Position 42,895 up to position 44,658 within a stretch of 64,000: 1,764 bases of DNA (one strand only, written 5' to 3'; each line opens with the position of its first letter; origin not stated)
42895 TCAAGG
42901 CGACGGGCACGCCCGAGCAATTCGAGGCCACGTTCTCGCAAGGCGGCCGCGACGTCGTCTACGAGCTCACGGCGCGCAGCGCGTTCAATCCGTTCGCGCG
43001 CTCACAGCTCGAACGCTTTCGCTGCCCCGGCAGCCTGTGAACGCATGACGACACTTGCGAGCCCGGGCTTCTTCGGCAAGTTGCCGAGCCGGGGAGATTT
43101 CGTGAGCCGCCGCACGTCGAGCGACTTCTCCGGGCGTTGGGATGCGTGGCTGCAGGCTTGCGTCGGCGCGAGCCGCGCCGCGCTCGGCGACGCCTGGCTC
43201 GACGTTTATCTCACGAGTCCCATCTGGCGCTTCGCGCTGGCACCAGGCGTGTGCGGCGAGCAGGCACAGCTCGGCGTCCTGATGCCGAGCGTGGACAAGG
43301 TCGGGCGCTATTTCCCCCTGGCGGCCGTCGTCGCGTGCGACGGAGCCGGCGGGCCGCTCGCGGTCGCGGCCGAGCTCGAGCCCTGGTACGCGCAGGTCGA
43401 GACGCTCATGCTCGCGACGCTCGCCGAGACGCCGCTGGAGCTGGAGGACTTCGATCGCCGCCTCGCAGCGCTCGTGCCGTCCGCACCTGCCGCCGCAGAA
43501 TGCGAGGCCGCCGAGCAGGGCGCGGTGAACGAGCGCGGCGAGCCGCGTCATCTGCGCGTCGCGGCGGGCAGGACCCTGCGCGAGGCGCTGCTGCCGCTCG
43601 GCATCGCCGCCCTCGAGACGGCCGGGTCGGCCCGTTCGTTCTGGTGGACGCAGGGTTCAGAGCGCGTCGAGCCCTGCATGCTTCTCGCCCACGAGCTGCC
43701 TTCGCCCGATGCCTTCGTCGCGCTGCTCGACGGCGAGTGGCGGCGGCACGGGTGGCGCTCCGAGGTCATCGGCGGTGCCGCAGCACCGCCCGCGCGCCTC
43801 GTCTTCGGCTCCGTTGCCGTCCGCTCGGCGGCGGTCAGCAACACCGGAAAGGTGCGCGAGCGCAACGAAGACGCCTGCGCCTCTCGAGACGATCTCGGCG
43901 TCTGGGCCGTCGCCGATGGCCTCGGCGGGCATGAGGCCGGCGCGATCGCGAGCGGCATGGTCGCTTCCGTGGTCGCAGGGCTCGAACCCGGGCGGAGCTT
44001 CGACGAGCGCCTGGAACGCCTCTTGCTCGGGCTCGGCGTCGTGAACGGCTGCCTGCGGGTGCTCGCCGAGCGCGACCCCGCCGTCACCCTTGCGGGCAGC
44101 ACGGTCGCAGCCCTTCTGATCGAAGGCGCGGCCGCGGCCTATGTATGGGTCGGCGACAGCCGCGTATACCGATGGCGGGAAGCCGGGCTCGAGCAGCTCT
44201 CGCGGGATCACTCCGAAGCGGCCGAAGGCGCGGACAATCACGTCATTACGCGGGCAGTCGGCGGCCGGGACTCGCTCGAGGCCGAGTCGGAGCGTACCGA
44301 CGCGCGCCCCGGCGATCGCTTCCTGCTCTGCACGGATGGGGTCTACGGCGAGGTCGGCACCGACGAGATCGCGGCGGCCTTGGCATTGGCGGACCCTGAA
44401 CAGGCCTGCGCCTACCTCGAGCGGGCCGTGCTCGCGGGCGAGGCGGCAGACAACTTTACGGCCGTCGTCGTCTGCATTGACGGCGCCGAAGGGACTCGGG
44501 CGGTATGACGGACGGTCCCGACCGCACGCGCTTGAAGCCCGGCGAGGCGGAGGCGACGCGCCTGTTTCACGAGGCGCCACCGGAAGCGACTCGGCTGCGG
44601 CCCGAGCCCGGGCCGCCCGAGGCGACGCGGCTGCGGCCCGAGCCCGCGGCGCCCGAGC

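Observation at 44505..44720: PpkA carries six tandem T-R-L repeats that resemble the N-terminal DRTVLRP motif of TssL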

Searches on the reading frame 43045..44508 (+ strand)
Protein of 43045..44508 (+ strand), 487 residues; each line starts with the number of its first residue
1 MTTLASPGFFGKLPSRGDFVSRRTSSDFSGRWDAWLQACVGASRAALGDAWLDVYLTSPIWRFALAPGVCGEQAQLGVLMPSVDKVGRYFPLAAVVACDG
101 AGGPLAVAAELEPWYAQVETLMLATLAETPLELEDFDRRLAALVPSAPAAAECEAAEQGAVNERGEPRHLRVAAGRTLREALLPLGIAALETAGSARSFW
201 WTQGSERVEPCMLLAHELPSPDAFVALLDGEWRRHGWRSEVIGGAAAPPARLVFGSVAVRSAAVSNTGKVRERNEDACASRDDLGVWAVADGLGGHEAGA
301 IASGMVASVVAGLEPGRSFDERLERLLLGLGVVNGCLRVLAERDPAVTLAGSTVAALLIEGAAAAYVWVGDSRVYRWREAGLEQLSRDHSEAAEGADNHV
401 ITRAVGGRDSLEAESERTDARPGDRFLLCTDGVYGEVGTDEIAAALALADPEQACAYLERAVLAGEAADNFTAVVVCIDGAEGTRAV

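Call 7: search_protein_families(library=pfam, proteins=[window:43045-44508:+], max_evalue=0.01)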
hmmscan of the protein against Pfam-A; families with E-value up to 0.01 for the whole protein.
window:43045-44508:+ (487 aa): 4 families
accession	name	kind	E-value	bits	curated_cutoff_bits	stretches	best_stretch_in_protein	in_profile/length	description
PF09867.14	TagF_N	-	9.3e-45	152.3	27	1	8-143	1-135/135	TagF N-terminal domain, Type VI secretion system-associated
PF13672.11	PP2C_2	-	1.2e-11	45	24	1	271-437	9-178/209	Protein phosphatase 2C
PF07228.17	SpoIIE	-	0.00023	21.6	25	1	405-478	105-191/192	Stage II sporulation protein E (SpoIIE)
PF00481.26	PP2C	-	0.0083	16.2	20.3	0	273-390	23-141/255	Protein phosphatase 2C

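Call 58: search_protein_families(library=ncbifam, proteins=[window:43045-44508:+], max_evalue=0.001)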
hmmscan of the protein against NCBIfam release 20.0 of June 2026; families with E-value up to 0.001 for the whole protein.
window:43045-44508:+ (487 aa): 3 families
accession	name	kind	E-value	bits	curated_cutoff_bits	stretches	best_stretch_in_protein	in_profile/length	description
TIGR03373.1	VI_minor_4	hypoth_equivalog_domain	3.8e-42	143.6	41.2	1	8-143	1-135/136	type VI secretion system-associated protein TagF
NF033484.1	Stp1_PP2C_phos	equivalog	3.3e-37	128.2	230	1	265-476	2-231/232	Stp1/IreP family PP2C-type Ser/Thr phosphatase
NF011149.0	PRK14559.1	equivalog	5.5e-10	38.6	374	1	284-390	411-522/642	serine/threonine phosphatase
